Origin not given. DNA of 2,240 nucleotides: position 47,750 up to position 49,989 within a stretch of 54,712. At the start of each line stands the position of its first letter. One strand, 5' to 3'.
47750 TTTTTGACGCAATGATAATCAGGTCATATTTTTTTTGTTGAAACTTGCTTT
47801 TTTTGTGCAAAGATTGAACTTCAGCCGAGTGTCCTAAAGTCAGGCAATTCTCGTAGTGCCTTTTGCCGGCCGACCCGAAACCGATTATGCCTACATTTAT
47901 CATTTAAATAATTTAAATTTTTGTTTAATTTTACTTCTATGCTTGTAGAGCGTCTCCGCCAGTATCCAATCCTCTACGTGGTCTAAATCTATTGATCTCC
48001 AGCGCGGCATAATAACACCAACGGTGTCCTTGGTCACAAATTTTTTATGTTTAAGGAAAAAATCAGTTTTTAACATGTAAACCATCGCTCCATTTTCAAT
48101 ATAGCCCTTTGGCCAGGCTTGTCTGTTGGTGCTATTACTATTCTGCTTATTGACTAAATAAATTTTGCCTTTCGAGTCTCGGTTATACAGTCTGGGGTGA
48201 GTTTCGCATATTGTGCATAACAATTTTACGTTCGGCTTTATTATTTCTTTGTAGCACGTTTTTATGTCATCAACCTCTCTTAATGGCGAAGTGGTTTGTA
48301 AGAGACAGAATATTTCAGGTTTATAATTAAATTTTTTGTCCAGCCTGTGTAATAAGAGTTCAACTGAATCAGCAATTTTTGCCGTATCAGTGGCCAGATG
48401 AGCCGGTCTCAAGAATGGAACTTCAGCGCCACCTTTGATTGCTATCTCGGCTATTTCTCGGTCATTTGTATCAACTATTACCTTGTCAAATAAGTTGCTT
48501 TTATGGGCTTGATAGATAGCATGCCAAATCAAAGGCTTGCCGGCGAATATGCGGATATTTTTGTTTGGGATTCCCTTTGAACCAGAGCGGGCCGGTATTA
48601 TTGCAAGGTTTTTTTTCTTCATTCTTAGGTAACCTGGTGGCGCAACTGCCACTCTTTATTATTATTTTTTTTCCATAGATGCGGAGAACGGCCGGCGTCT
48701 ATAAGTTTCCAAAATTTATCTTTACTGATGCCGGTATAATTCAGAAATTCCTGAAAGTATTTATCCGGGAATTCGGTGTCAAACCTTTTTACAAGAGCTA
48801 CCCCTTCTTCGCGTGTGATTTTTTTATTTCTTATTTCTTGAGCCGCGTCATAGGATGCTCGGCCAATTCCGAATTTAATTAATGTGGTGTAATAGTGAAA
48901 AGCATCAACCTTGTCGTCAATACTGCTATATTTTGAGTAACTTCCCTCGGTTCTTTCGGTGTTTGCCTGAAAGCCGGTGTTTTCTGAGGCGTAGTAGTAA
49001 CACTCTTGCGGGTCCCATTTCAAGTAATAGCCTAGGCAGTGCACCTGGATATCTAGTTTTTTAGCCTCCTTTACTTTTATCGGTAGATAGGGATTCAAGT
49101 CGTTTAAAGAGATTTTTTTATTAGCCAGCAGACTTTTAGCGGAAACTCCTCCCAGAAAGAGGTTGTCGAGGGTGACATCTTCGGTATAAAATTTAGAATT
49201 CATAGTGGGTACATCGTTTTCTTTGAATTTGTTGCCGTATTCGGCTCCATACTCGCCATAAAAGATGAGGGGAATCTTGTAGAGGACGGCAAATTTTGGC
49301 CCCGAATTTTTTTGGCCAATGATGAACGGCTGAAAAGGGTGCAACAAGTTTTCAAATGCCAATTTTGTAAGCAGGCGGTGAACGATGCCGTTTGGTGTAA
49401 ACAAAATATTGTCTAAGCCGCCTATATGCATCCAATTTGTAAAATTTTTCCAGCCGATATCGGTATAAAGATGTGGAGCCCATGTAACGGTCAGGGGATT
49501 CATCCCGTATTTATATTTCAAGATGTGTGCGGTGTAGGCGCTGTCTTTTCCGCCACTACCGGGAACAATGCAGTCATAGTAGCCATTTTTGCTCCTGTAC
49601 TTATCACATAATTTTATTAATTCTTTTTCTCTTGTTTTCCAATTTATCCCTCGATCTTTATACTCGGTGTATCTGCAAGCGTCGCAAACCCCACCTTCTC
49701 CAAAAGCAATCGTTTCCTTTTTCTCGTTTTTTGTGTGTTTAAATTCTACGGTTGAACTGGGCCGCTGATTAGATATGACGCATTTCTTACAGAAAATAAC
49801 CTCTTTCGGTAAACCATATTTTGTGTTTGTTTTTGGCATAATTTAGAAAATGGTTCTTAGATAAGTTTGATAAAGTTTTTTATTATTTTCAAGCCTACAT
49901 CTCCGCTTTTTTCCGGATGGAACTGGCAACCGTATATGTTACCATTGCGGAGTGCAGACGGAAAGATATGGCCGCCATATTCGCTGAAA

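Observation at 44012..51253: Sialic-like (nonulosonic) acid operon hard-wired to an acetamidino-forming trio, but lacking the diamino-sugar steps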

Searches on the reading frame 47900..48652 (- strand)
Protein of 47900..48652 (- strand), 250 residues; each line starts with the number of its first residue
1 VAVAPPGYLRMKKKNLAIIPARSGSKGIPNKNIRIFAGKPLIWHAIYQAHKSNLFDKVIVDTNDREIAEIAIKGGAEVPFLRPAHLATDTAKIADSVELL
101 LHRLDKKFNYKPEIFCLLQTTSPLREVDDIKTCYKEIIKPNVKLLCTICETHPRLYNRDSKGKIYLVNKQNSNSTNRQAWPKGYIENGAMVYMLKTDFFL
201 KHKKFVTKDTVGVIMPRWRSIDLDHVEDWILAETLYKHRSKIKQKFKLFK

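Call 4: search_protein_families(library=ncbifam, proteins=[window:47900-48652:-], max_evalue=0.00001)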
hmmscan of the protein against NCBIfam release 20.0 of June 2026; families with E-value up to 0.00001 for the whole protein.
window:47900-48652:- (250 aa): 6 families
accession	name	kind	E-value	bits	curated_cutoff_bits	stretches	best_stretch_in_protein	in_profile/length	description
TIGR03584.1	PseF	equivalog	1.8e-49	168.4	205.7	1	16-237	1-221/222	pseudaminic acid cytidylyltransferase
NF003952.0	PRK05450.1-5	subfamily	5.2e-14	52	193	1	14-171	2-152/250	3-deoxy-manno-octulosonate cytidylyltransferase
NF009905.0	PRK13368.1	subfamily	2.4e-13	50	255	1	14-152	2-132/243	3-deoxy-manno-octulosonate cytidylyltransferase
NF003950.0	PRK05450.1-3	subfamily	5.8e-10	38.9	234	1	15-145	3-126/248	3-deoxy-manno-octulosonate cytidylyltransferase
NF003948.0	PRK05450.1-1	equivalog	7.7e-10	38.4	281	1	12-151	3-134/248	3-deoxy-manno-octulosonate cytidylyltransferase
TIGR00466.1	kdsB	equivalog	8.7e-10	38.4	155.2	1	17-148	5-127/241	3-deoxy-manno-octulosonate cytidylyltransferase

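Call 90: search_protein_families(library=pfam, proteins=[window:47900-48652:-], max_evalue=0.0001)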
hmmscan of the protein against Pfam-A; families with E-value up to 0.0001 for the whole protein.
window:47900-48652:- (250 aa): 1 family
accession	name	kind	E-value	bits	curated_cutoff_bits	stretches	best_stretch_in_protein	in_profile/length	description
PF02348.25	CTP_transf_3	-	5.4e-24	85.6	22.6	1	17-206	2-180/217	Cytidylyltransferase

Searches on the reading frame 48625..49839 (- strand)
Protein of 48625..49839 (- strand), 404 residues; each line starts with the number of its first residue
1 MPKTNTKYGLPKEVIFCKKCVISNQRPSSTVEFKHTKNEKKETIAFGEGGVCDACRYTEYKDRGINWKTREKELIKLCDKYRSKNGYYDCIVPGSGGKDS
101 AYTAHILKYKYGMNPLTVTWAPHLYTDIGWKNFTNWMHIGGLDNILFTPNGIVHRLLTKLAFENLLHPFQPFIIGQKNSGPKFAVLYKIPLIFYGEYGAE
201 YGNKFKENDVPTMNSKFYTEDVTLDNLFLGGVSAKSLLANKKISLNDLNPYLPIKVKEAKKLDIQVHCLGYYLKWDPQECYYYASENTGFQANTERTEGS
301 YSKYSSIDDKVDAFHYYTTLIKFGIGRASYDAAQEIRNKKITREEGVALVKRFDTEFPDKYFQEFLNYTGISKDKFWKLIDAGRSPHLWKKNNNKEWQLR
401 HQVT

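Call 4: search_protein_families(library=ncbifam, proteins=[window:48625-49839:-], max_evalue=0.00001)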
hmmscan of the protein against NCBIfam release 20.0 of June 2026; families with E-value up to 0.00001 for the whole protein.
window:48625-49839:- (404 aa): 1 family
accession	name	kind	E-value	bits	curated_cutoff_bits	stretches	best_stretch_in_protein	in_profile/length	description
TIGR03573.1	WbuX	subfamily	2.6e-111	372.4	203.2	1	15-380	2-343/344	N-acetyl sugar amidotransferase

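Call 23: find_related_loci(query=window:48625-49839:-, collection=genome_contigs, flank=10000)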
Query window:48625-49839:- (404 aa) in genome_contigs; peptide patterns used: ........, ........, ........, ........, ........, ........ (x = any residue, [..] = any of these).
599 stretches matched a pattern (row limit reached: there are more); 588 encode a relative of the query (tblastn E <= 1e-3); the best 80 are kept; 80 distinct loci.
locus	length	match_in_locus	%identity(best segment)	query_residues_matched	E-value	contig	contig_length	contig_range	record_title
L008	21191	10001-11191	79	7-404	0e+0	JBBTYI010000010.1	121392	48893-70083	MAG: Patescibacteria group bacterium isolate H43-bin026_1 H43_bin026_1_000000000010, whole genome shotgun sequence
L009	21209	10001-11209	76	1-404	0e+0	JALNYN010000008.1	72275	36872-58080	MAG: Candidatus Paceibacterota bacterium isolate SO_2017_GW1 bin 180 NODE_2137_length_72275_cov_2.683581_OW334_2017, who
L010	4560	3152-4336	71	9-404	0e+0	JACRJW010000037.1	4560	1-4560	MAG: Candidatus Uhrbacteria bacterium isolate NC_groundwater_1839_Pr3_B-0.1um_53_10 SR-2_scaffold_141_1628279, whole gen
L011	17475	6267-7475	69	1-404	0e+0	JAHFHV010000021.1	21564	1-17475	MAG: Candidatus Magasanikiibacteriota bacterium isolate nzgw347 NODE_1031_length_21565_cov_4.099095, whole genome shotgu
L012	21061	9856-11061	69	1-403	0e+0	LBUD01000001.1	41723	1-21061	MAG: Parcubacteria group bacterium GW2011_GWA2_38_13 US74_C0001, whole genome shotgun sequence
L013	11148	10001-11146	73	1-381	0e+0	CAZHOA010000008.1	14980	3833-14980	MAG TPA_asm: uncultured Candidatus Saccharibacteria bacterium isolate SRP193066_co2_442 genome assembly, contig: NODE_21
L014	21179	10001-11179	71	1-404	0e+0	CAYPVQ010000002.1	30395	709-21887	MAG TPA_asm: uncultured Candidatus Saccharibacteria bacterium isolate SRP269290_co1_862 genome assembly, contig: NODE_16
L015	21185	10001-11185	69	7-403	0e+0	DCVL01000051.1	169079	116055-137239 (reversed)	MAG TPA_asm: Geobacter sp. UBA2189 UBA2189_contig_3700, whole genome shotgun sequence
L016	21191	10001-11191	68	6-404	0e+0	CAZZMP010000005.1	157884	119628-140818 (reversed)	MAG TPA_asm: uncultured Geobacter sp. isolate SRP192927_co3_443 genome assembly, contig: NODE_71_length_157884_cov_35.06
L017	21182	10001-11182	69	8-403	0e+0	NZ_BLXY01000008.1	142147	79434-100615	Geomonas paludis strain Red736 sequence08, whole genome shotgun sequence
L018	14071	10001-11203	69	3-404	0e+0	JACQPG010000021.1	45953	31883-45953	MAG: Elusimicrobia bacterium isolate NC_groundwater_1301_Ag_S-0.2um_62_34 S_p2_S4_coassembly_k141_641260, whole genome s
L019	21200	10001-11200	69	1-401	0e+0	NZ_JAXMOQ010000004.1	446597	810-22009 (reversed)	MAG: Roseivirga sp. isolate PB_MBin.40 PBX_37CoAssmbCtg, whole genome shotgun sequence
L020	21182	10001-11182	66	8-403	0e+0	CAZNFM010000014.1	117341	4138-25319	MAG TPA_asm: uncultured Planctomycetaceae bacterium isolate SRP278314_co1_347 genome assembly, contig: NODE_177_length_1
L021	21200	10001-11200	68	1-401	0e+0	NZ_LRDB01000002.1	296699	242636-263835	Roseivirga echinicomitans strain KMM 6058 contig_10, whole genome shotgun sequence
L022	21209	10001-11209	67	1-404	0e+0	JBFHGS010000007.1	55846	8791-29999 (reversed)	MAG: Desulfopila sp. isolate Mix_sand07.2021.05.G.161 k141_2441604_length_55846_cov_113.1894, whole genome shotgun seque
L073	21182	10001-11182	64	8-403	2e-179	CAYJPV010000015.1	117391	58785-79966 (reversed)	MAG TPA_asm: uncultured Vicinamibacterales bacterium isolate ERP124720_co1_132 genome assembly, contig: NODE_215_length_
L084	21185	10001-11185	65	8-403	5e-178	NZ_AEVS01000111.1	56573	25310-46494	Vibrio brasiliensis LMG 20546 VIBR0546_90, whole genome shotgun sequence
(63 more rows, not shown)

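Call 47: search_solved_structures(query=L073:13177-14358:+, max_evalue=1e-20)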
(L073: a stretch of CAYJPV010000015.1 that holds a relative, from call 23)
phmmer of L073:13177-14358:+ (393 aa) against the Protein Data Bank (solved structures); distinct sequences matched with E-value up to 1e-20: 3.
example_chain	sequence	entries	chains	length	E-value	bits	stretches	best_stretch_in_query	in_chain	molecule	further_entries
5xvs_A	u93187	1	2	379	2.7e-65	224.2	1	4-380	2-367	GDP/UDP-N,N'-diacetylbacillosamine 2-epimerase (Hydrolyzing)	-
5zlr_A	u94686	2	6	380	2.7e-65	224.2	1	4-380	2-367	GDP/UDP-N,N'-diacetylbacillosamine 2-epimerase (Hydrolyzing)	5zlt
4zht_A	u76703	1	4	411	6.7e-51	176.8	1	3-389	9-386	Bifunctional UDP-N-acetylglucosamine 2-epimerase/N-acetylmannosamine kinase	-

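Call 48: search_solved_structures(query=L008:12248-13402:+, max_evalue=1e-20)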
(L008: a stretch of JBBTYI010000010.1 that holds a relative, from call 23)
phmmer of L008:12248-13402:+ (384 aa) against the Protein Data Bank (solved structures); distinct sequences matched with E-value up to 1e-20: 3.
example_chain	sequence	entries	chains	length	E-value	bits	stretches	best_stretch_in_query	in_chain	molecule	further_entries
4zht_A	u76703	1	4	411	9.8e-64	218.9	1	4-381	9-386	Bifunctional UDP-N-acetylglucosamine 2-epimerase/N-acetylmannosamine kinase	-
5xvs_A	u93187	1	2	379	1.6e-54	188.6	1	5-374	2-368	GDP/UDP-N,N'-diacetylbacillosamine 2-epimerase (Hydrolyzing)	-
5zlr_A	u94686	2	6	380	1.6e-54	188.6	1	5-374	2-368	GDP/UDP-N,N'-diacetylbacillosamine 2-epimerase (Hydrolyzing)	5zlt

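Call 56: search_solved_structures(query=window:48625-49839:-, max_evalue=0.001, show_alignments=1)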
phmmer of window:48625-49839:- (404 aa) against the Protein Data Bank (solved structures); distinct sequences matched with E-value up to 0.001: 1.
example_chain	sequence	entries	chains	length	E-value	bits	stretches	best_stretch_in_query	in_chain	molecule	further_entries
8wex_A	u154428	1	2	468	1.9e-162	544.1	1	3-404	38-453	N-acetyl sugar amidotransferase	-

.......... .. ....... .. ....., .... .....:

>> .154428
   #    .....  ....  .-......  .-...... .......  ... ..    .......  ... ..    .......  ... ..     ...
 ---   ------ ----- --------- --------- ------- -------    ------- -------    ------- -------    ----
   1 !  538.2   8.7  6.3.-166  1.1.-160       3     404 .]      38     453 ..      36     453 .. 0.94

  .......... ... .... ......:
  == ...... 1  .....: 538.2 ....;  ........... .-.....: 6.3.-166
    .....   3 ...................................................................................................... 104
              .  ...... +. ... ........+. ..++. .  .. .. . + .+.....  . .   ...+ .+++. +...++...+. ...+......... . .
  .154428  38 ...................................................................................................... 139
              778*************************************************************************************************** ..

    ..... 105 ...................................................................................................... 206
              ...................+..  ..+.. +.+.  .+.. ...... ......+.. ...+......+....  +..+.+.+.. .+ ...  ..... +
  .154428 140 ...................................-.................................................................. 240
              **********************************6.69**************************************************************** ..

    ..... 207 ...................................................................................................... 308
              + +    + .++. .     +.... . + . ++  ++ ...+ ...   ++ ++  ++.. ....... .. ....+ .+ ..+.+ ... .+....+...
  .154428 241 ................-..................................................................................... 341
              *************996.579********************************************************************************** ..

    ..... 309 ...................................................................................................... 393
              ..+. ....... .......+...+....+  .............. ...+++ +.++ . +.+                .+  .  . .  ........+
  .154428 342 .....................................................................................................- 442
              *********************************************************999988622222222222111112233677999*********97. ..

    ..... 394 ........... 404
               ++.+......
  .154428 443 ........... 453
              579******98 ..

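Call 64: search_protein_families(library=ncbifam, proteins=[L073:2778-3944:+, L008:12248-13402:+, L073:13177-14358:+, L084:7436-8572:+, L084:6397-7443:+, L073:11161-12240:+, L073:1036-2781:+], max_evalue=1e-20)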
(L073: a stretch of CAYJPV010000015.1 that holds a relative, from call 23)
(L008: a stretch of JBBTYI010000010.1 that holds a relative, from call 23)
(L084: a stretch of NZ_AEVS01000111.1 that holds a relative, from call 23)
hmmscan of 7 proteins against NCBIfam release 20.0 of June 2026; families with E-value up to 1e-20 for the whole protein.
L073:2778-3944:+ (388 aa): 1 family
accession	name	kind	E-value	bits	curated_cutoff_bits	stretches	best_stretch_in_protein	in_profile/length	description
TIGR03568.1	NeuC_NnaA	equivalog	1.4e-124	415.7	235.9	1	3-365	2-364/365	UDP-N-acetylglucosamine 2-epimerase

L008:12248-13402:+ (384 aa): 2 families
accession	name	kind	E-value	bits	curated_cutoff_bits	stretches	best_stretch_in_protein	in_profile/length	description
TIGR03568.1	NeuC_NnaA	equivalog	3.2e-117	391.5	235.9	1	5-370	1-365/365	UDP-N-acetylglucosamine 2-epimerase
TIGR00236.1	wecB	equivalog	2.2e-27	96.2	210.15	1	6-371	2-363/366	non-hydrolyzing UDP-N-acetylglucosamine 2-epimerase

L073:13177-14358:+ (393 aa): 1 family
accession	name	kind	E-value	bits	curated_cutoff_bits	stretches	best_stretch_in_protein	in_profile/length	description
TIGR03568.1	NeuC_NnaA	equivalog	7.2e-108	360.7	235.9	1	4-377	1-365/365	UDP-N-acetylglucosamine 2-epimerase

L084:7436-8572:+ (378 aa): 1 family
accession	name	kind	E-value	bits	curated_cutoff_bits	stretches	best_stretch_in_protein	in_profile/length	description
TIGR03568.1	NeuC_NnaA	equivalog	4.2e-124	414.1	235.9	1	3-358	1-364/365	UDP-N-acetylglucosamine 2-epimerase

L084:6397-7443:+ (348 aa): 2 families
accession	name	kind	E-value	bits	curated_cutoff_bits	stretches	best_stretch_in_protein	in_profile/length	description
TIGR03569.1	NeuB_NnaB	equivalog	3.8e-117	391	399.65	1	20-340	2-328/329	N-acetylneuraminate synthase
TIGR03586.1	PseI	equivalog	2.7e-64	217.4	340.25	1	19-337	2-323/327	pseudaminic acid synthase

L073:11161-12240:+ (359 aa): 2 families
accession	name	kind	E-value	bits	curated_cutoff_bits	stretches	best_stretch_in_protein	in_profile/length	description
TIGR03569.1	NeuB_NnaB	equivalog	1e-103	346.9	399.65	1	34-352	2-328/329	N-acetylneuraminate synthase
TIGR03586.1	PseI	equivalog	2.3e-64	217.7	340.25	1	33-352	2-326/327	pseudaminic acid synthase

L073:1036-2781:+ (581 aa): 3 families
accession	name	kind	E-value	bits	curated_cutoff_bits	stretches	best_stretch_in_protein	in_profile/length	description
TIGR03569.1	NeuB_NnaB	equivalog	1.3e-133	445.2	399.65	1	249-574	1-328/329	N-acetylneuraminate synthase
TIGR03586.1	PseI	equivalog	1e-89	301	340.25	1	249-574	2-326/327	pseudaminic acid synthase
TIGR03584.1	PseF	equivalog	2.9e-32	112.1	205.7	1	8-224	2-216/222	pseudaminic acid cytidylyltransferase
